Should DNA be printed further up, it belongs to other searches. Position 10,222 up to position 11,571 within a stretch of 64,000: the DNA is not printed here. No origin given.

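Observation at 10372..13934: RelA/SpoT-domain synthetase with long unknown C-terminus, followed by an operon of histidine phosphatase, two NUDIX hydrolases and a methyltransferase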

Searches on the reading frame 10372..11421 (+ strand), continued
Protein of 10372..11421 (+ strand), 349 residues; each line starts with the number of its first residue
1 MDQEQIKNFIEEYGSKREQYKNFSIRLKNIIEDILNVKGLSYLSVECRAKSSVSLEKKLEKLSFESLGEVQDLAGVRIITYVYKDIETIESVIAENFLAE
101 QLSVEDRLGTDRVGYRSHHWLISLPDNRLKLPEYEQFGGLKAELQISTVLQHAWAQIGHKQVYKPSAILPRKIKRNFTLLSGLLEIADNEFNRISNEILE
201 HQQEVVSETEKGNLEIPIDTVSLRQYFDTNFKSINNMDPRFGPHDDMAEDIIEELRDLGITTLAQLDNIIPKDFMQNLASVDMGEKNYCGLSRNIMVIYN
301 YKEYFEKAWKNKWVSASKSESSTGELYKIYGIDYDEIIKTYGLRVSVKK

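Call 25: find_encoding_contigs(protein=P0009, flank=6000, max_places=2)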
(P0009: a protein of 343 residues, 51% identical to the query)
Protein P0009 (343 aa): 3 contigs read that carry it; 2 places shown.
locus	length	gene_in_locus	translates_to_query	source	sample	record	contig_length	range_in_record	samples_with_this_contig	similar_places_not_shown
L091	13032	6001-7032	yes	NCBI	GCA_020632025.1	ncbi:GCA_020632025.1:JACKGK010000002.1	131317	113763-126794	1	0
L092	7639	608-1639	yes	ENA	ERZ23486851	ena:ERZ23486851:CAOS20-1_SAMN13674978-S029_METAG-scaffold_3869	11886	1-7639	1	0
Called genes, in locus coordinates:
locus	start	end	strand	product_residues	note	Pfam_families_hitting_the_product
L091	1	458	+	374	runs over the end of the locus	-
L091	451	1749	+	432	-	-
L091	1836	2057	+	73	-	PF01176:eIF-1a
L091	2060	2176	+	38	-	PF00444:Ribosomal_L36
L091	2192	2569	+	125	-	PF00416:Ribosomal_S13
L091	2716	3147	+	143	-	PF00411:Ribosomal_S11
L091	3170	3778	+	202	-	PF00163:Ribosomal_S4, PF01479:S4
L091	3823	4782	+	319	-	PF01193:RNA_pol_L, PF01000:RNA_pol_A_bac, PF03118:RNA_pol_A_CTD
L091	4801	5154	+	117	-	PF01196:Ribosomal_L17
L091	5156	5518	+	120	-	PF00572:Ribosomal_L13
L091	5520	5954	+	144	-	PF00380:Ribosomal_S9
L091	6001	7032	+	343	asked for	PF04607:RelA_SpoT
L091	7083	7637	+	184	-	PF01025:GrpE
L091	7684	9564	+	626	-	PF00012:HSP70, PF06723:MreB_Mbl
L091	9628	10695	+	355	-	PF00226:DnaJ, PF01556:DnaJ_C, PF00684:DnaJ_CXXCXGXG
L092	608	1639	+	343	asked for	PF04607:RelA_SpoT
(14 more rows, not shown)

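Call 26: predict_structure(alignment_id=A1)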
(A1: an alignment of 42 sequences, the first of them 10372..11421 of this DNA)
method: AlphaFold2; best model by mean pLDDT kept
length: 349 residues; sequences in the alignment: 42
mean_pLDDT: 89.3   pTM: 0.71
mean pLDDT of the five models: 89.3, 89.1, 89.1, 88.5, 87.6
residues with pLDDT >= 90: 246; 70-90: 69; 50-70: 32; < 50: 2
segments of 3 or more residues with pLDDT < 50: none
pLDDT, mean of each block of 10 residues (from residue 1): 96 98 98 97 96 96 94 96 91 97 71 71 98 97 93 71 59 76 77 84 92 96 95 93 94 98 98 95 88 97 97 70 88 92 72
secondary structure, 60 per line:
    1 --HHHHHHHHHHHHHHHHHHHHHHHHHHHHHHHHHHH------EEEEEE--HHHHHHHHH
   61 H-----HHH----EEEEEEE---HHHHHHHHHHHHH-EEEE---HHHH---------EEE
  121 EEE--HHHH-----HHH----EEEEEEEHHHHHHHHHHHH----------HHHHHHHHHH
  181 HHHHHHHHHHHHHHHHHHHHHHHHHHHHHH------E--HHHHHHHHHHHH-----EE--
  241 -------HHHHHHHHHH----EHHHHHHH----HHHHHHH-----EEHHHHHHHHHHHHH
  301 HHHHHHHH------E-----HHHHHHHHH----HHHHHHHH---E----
elements in order: H3-37 E44-49 H52-61 E74-80 H84-96 E98-101 H105-108 E118-123 H126-129 E142-148 H149-160 H171-210 H220-231 H248-257 H263-269 H274-280 H288-308 H321-329 H334-341

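Call 28: fold_search(model_id=the predicted structure, library=pdb)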
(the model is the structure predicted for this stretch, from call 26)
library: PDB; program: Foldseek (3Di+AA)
matches with E <= 10: 236; with E <= 0.001: 61
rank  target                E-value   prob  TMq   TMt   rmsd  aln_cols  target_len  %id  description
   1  5dec_B                9.0e-09  1.00  0.45  0.79   3.3       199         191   24  Crystal structure of the small alarmone synthetase 1 from Bacillus subtilis (released 2015-10-28)
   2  5dec_A                1.3e-08  1.00  0.45  0.78   3.5       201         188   23  Crystal structure of the small alarmone synthetase 1 from Bacillus subtilis (released 2015-10-28)
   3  5ded_A                1.6e-08  1.00  0.42  0.69   5.0       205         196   24  Crystal structure of the small alarmone synthethase 1 from Bacillus subtilis bound to its product pppGpp (released 2015-10-28)
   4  5ded_E                2.4e-08  1.00  0.42  0.72   4.0       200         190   24  Crystal structure of the small alarmone synthethase 1 from Bacillus subtilis bound to its product pppGpp (released 2015-10-28)
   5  6fgk_D                2.7e-08  1.00  0.44  0.78   3.7       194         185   26  Crystal structure of the small alarmone synthethase 2 from Bacillus subtilis (released 2018-02-07)
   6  5dec_D                2.8e-08  1.00  0.44  0.78   3.5       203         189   24  Crystal structure of the small alarmone synthetase 1 from Bacillus subtilis (released 2015-10-28)
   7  5ded_H                3.0e-08  1.00  0.43  0.73   3.6       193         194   24  Crystal structure of the small alarmone synthethase 1 from Bacillus subtilis bound to its product pppGpp (released 2015-10-28)
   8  5ded_F                3.7e-08  1.00  0.41  0.69   4.9       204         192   24  Crystal structure of the small alarmone synthethase 1 from Bacillus subtilis bound to its product pppGpp (released 2015-10-28)
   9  5ded_C                3.9e-08  1.00  0.42  0.72   3.7       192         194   24  Crystal structure of the small alarmone synthethase 1 from Bacillus subtilis bound to its product pppGpp (released 2015-10-28)
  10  5ded_B                4.4e-08  1.00  0.41  0.69   4.9       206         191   23  Crystal structure of the small alarmone synthethase 1 from Bacillus subtilis bound to its product pppGpp (released 2015-10-28)
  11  6fgk_A                6.1e-08  1.00  0.44  0.80   3.6       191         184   26  Crystal structure of the small alarmone synthethase 2 from Bacillus subtilis (released 2018-02-07)
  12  6fgk_B                9.4e-08  1.00  0.44  0.79   3.8       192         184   26  Crystal structure of the small alarmone synthethase 2 from Bacillus subtilis (released 2018-02-07)
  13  5f2v_T                1.0e-07  1.00  0.41  0.68   4.9       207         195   24  Crystal structure of the small alarmone synthethase 1 from Bacillus subtilis bound to AMPCPP (released 2015-12-16)
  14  3l9d_B                1.2e-07  1.00  0.41  0.71   4.2       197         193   25  The Crystal Structure of smu.1046c from Streptococcus mutans UA159 (released 2011-01-12)
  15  6ex0_A                1.3e-07  1.00  0.40  0.66   5.2       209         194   22  Crystal structure of RelP (SAS2) from Staphylococcus aureus bound to pppGpp in the post-catalytic state (released 2018-01-24)
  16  3l9d_A                1.3e-07  1.00  0.40  0.66   5.9       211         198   24  The Crystal Structure of smu.1046c from Streptococcus mutans UA159 (released 2011-01-12)
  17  2be3_A                1.5e-07  1.00  0.42  0.68   5.1       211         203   21  Structure of a GTP Pyrophosphokinase Family Protein from Streptococcus pneumoniae (released 2005-12-06)
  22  2be3_B                2.9e-07  1.00  0.38  0.65   4.8       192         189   22  Structure of a GTP Pyrophosphokinase Family Protein from Streptococcus pneumoniae (released 2005-12-06)
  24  6fgk_C                3.7e-07  1.00  0.42  0.76   3.8       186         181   26  Crystal structure of the small alarmone synthethase 2 from Bacillus subtilis (released 2018-02-07)
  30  7ztb_B                6.0e-07  1.00  0.36  0.36  15.0       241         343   22  Structure of the Salmonella tRNA pyrophosphokinase CapRel (released 2022-11-23)
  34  5dec_C                7.9e-07  1.00  0.42  0.76   4.0       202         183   22  Crystal structure of the small alarmone synthetase 1 from Bacillus subtilis (released 2015-10-28)
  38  7ztb_A                1.4e-06  1.00  0.40  0.41  14.6       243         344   21  Structure of the Salmonella tRNA pyrophosphokinase CapRel (released 2022-11-23)
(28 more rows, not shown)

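Call 49: search_dna_similar(query=window:10372-11418:+, collection=plasmids, mode=protein, max_evalue=1e-10, max_rows=25)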
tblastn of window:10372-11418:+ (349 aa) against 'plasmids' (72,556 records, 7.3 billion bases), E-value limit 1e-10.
Records with a match: 37; places in all: 37; records where one place covers at least 80% of the query: 2.
Best place of each record, by identity: <60% 37.
By first word of the organism name: Ralstonia 15; Bacillus 7; Agrobacterium 4; Cetobacterium 2; Streptomyces 2; Lysinibacillus 1; Bacteroides 1; Klebsiella 1; Limnohabitans 1; Sphingobium 1; and 2 more.
By predicted mobility (MOB-suite, as given by PLSDB): non-mobilizable 17; mobilizable 15; conjugative 5.
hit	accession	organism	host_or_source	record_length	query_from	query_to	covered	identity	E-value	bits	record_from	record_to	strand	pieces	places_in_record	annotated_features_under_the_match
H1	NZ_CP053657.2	Bacillus cereus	culture,soil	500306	13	313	86%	34.8%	2e-44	170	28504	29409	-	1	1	RelA/SpoT domain-containing protein | hypothetical protein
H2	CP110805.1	Lysinibacillus sp. MHQ-1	pure culture,river water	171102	13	311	81%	35.7%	1e-34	173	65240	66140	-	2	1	hypothetical protein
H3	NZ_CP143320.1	Cetobacterium somerae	intestine of Yellow Catfish,pure culture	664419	2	231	66%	39.7%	7e-40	157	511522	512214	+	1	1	hypothetical protein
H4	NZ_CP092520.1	Cetobacterium somerae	Danio rerio,tissue sample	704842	2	231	66%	39.7%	1e-39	156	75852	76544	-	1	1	hypothetical protein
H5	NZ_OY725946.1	Bacteroides finegoldii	-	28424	8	223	62%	32.7%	3e-24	111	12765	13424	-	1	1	(p)ppGpp synthetase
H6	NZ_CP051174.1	Ralstonia pseudosolanacearum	Whole organism,tomato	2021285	70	316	71%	28.0%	5e-15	84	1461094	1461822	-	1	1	none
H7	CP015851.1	Ralstonia solanacearum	Rhizoma kaempferiae,cell culture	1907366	73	316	70%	28.0%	7e-14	80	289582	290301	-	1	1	(p)ppGpp synthetase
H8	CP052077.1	Ralstonia solanacearum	tomato,cell culture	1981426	73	316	70%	28.0%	7e-14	80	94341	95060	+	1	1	none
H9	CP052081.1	Ralstonia solanacearum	tomato,cell culture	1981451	73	316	70%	28.0%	7e-14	80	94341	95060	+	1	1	none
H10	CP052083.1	Ralstonia solanacearum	tomato,cell culture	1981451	73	316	70%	28.0%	7e-14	80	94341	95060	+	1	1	(p)ppGpp synthetase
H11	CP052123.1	Ralstonia solanacearum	tomato,cell culture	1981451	73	316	70%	28.0%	7e-14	80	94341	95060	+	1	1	(p)ppGpp synthetase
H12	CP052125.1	Ralstonia solanacearum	tomato,cell culture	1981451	73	316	70%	28.0%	7e-14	80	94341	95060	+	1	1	(p)ppGpp synthetase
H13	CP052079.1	Ralstonia solanacearum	tomato,cell culture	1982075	73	316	70%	28.0%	7e-14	80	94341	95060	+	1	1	none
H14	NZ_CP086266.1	Ralstonia sp. RS647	sunflower,cell culture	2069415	73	316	70%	28.0%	7e-14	80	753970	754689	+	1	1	none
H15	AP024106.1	Ralstonia solanacearum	-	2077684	73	316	70%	28.0%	7e-14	80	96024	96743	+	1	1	(p)ppGpp synthetase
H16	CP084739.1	Ralstonia solanacearum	sunflower,cell culture,stem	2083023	73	316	70%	28.0%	7e-14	80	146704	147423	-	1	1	RelA/SpoT domain-containing protein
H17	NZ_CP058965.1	Klebsiella pneumoniae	sewage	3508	7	205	57%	33.0%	5e-24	110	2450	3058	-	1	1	hypothetical protein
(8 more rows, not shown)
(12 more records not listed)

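Call 50: search_dna_similar(query=window:10372-11418:+, collection=phages, mode=protein, max_evalue=0.00001, max_rows=20)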
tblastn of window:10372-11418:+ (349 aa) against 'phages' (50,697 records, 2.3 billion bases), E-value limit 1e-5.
Records with a match: 4; places in all: 4; records where one place covers at least 80% of the query: 0.
Best place of each record, by identity: <60% 4.
By first word of the organism name: Mycobacterium 2; Vibrio 1; Streptococcus 1.
By host as written in the record: Vibrio cyclitrophicus 10N.261.45.F7 1; Mycobacterium abscessus GD68 1; Mycobacterium abscessus GD04 1; Streptococcus suis LS2Z 1.
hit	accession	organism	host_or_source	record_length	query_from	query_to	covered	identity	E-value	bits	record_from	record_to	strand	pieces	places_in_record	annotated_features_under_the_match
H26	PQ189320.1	Vibrio phage 10N.261.45.F7_PE002A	Vibrio cyclitrophicus 10N.261.45.F7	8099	70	206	39%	41.3%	7e-26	114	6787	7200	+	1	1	hypothetical protein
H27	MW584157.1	Mycobacterium phage prophi68-1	Mycobacterium abscessus GD68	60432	72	196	36%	33.3%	3e-11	71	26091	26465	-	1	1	42: GTP pyrophosphokinase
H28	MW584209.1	Mycobacterium phage prophiGD04-1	Mycobacterium abscessus GD04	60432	72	196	36%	33.3%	3e-11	71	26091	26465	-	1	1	42: GTP pyrophosphokinase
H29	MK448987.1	Streptococcus phage Javan576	Streptococcus suis LS2Z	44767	70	202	38%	29.1%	2e-6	56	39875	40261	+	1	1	GTP pyrophosphokinase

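Call 51: get_annotated_region(hit=H1, flank=7000)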
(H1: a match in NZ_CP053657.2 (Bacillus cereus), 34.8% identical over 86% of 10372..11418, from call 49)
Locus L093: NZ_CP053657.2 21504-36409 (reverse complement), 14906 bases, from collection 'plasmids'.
description: Bacillus cereus strain CTMA_1571 plasmid p.1, complete sequence
organism: Bacillus cereus (NCBI taxid 1396)
taxonomy: Bacteria; Bacillota; Bacilli; Bacillales; Bacillaceae; Bacillus; Bacillus cereus
host: -; source: culture,soil; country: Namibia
typing (MOB-suite, as given by PLSDB): non-mobilizable; replicon rep_cluster_125,rep_cluster_1698; mating-pair formation MPF_T
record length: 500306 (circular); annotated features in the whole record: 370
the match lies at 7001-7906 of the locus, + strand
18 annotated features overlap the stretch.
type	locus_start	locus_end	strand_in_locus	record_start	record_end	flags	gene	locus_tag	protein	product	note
CDS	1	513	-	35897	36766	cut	-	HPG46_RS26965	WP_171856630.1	hypothetical protein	-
CDS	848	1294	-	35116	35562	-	-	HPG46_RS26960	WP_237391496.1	hypothetical protein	-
CDS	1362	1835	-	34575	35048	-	-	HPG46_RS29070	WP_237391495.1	hypothetical protein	-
CDS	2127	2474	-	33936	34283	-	-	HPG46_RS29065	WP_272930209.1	competence protein CoiA family protein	-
CDS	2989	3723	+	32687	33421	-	-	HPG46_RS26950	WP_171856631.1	hypothetical protein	-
CDS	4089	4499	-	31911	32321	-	-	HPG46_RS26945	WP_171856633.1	hypothetical protein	-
CDS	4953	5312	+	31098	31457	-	-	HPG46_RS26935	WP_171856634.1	helix-turn-helix transcriptional regulator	-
CDS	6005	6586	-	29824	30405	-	-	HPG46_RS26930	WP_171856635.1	hypothetical protein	-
CDS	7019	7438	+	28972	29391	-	-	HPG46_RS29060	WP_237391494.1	RelA/SpoT domain-containing protein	-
CDS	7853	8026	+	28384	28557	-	-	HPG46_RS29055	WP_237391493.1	hypothetical protein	-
CDS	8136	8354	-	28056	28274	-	-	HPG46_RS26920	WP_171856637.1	hypothetical protein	-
CDS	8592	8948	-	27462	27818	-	-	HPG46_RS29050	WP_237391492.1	hypothetical protein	-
CDS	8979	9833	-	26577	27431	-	-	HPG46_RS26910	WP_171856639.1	hypothetical protein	-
CDS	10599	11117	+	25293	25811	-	-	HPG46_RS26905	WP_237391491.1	hypothetical protein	-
CDS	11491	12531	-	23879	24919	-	-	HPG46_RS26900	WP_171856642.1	DUF4365 domain-containing protein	-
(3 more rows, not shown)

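Call 55: list_cluster_members(proteins=[P0064, P0109, P0112, P0076, P0001, P0009])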
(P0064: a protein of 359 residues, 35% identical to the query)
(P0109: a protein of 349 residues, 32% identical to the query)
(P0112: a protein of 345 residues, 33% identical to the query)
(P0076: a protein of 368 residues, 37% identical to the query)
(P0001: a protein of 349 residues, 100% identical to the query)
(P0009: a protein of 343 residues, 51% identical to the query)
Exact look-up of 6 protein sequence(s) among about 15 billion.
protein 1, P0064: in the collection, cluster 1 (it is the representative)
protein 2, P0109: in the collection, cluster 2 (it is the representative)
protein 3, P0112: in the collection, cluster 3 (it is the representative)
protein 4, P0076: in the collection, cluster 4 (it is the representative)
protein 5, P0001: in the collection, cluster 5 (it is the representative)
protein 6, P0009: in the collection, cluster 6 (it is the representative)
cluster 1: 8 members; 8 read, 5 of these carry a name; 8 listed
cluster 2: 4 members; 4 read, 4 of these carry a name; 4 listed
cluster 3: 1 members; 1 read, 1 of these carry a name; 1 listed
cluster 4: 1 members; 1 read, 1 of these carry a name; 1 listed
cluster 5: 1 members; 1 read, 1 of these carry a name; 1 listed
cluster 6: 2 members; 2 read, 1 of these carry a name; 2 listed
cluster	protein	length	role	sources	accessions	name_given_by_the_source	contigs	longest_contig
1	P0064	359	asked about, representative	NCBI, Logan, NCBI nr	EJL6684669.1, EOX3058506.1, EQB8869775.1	GTP pyrophosphokinase [Vibrio cholerae] | hypothetical protein [Vibrio cholerae]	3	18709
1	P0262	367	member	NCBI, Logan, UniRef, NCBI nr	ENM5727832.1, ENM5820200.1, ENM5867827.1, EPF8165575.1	hypothetical protein V4V56_003847 [Vibrio mimicus] | GTP pyrophosphokinase n=1 Tax=Vibrio mimicus TaxID=674 RepID=UPI0012AC5F61 | hypothetical protein [Vibrio mimicus]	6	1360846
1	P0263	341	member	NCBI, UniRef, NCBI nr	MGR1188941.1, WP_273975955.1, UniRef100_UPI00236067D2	GTP pyrophosphokinase [Vibrio parahaemolyticus] | GTP pyrophosphokinase n=1 Tax=Vibrio parahaemolyticus TaxID=670 RepID=UPI00236067D2 | hypothetical protein [Vibrio parahaemolyticus]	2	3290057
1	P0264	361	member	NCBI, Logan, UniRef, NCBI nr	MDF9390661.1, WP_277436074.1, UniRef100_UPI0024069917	hypothetical protein EXZ60_17970 [Vibrio sp. 1151_11] | GTP pyrophosphokinase n=1 Tax=Vibrio sp. 1151_11 TaxID=2527670 RepID=UPI0024069917 | hypothetical protein [Vibrio sp. 1151_11]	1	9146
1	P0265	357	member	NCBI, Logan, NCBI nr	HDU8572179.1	TPA: hypothetical protein RG687_001971 [Vibrio parahaemolyticus] | hypothetical protein [Vibrio parahaemolyticus]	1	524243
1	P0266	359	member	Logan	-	-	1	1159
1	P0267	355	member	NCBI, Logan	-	-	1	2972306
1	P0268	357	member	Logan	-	-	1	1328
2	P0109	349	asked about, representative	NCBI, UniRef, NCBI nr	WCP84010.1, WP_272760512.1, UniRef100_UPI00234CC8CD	hypothetical protein PQE20_21590 [Vibrio harveyi] | GTP pyrophosphokinase n=1 Tax=Vibrio harveyi TaxID=669 RepID=UPI00234CC8CD | hypothetical protein [Vibrio harveyi]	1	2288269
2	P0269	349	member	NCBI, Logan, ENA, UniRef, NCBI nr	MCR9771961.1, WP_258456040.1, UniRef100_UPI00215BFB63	GTP pyrophosphokinase [Vibrio harveyi] | GTP pyrophosphokinase n=3 Tax=Vibrio harveyi TaxID=669 RepID=UPI00215BFB63 | hypothetical protein [Vibrio harveyi]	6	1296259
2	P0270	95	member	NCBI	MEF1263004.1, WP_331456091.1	hypothetical protein QTO16_29780, partial [Vibrio harveyi]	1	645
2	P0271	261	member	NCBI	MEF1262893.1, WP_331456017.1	hypothetical protein QTO16_29160, partial [Vibrio harveyi]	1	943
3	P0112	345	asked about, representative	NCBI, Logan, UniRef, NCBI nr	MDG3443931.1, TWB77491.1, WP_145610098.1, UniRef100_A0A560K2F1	GTP pyrophosphokinase [Nitrospirillum amazonense] | PpGpp synthetase/RelA/SpoT-type nucleotidyltransferase n=1 Tax=Nitrospirillum amazonense ...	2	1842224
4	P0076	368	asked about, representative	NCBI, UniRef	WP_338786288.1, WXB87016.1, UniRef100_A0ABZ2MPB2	hypothetical protein [Metabacillus sp. FJAT-53654] | RelA/SpoT domain-containing protein n=1 Tax=Metabacillus rhizosphaerae TaxID=3117747 ...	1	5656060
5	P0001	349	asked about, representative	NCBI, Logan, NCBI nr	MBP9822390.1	MAG: hypothetical protein KBC81_03050 [Candidatus Pacebacteria bacterium] | hypothetical protein [Candidatus Paceibacterota bacterium]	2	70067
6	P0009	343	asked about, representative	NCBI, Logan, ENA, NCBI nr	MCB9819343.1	RelA/SpoT domain-containing protein [Candidatus Nomurabacteria bacterium]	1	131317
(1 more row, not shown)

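Call 63: search_protein_families(library=pfam, alignment_id=A3, max_evalue=0.001)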
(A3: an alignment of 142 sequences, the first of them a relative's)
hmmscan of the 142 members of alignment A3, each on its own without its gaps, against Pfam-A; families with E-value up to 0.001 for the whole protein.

A. member 1, L001:5246-5860:- (204 aa): 1 family
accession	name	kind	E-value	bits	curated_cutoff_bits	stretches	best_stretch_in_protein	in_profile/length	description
PF09397.16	FtsK_gamma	-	3.6e-50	168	30.6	2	72-129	4-61/63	Ftsk gamma domain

B. families by the number of members that match (of 142 scanned): 184 families (the first 25 are shown)
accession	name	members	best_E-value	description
PF13302.13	Acetyltransf_3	4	3.7e-24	Acetyltransferase (GNAT) domain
PF00583.31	Acetyltransf_1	4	1.6e-14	Acetyltransferase (GNAT) family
PF12802.13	MarR_2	3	4.7e-14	MarR family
PF01047.28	MarR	3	2.6e-13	MarR family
PF22381.2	Staph_reg_Sar_Rot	3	6.1e-11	Transcriptional regulator SarA/Rot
PF13463.12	HTH_27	3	5.7e-09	Winged helix DNA-binding domain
PF13601.12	HTH_34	3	1.3e-06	Winged helix DNA-binding domain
PF03976.20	PPK2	2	1.3e-129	Polyphosphate kinase 2 (PPK2)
PF02826.25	2-Hacid_dh_C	2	5.5e-59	D-isomer specific 2-hydroxyacid dehydrogenase, NAD binding domain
PF00587.30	tRNA-synt_2b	2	9.3e-52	tRNA synthetase class II core domain (G, H, P, S and T)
PF00209.24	SNF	2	3.9e-49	Sodium:neurotransmitter symporter family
PF00155.27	Aminotran_1_2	2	2.6e-40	Aminotransferase class I and II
PF00239.26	Resolvase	2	9.7e-37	Resolvase, N terminal domain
PF00389.36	2-Hacid_dh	2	6.6e-27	D-isomer specific 2-hydroxyacid dehydrogenase, catalytic domain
PF00589.27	Phage_integrase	2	2.5e-19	Phage integrase family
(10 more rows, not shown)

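Call 68: get_annotated_region(hit=H16, flank=5000)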
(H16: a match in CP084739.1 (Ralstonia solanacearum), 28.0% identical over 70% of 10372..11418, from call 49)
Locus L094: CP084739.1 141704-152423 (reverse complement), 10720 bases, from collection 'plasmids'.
description: Ralstonia solanacearum strain RS639 plasmid megaplasmid, complete sequence
organism: Ralstonia solanacearum (NCBI taxid 305)
taxonomy: Bacteria; Pseudomonadota; Betaproteobacteria; Burkholderiales; Burkholderiaceae; Ralstonia; Ralstonia solanacearum
host: -; source: sunflower,cell culture,stem; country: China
typing (MOB-suite, as given by PLSDB): mobilizable; relaxase MOBP
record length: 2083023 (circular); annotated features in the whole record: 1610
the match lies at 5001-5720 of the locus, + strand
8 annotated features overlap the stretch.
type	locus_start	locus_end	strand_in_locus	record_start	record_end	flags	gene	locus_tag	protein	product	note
CDS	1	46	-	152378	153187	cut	-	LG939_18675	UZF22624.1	DUF2242 domain-containing protein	-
CDS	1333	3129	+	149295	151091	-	-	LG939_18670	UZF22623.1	AAA family ATPase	-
CDS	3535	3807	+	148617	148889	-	-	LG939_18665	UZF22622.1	hypothetical protein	-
CDS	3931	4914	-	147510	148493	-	-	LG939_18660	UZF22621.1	IS5 family transposase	-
CDS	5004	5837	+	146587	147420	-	-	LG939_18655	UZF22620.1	RelA/SpoT domain-containing protein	-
CDS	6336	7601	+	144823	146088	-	-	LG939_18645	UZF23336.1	IS256 family transposase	-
CDS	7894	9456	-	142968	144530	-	-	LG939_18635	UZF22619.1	GGDEF domain-containing protein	-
CDS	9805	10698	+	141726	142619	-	-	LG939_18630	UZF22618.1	DMT family transporter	-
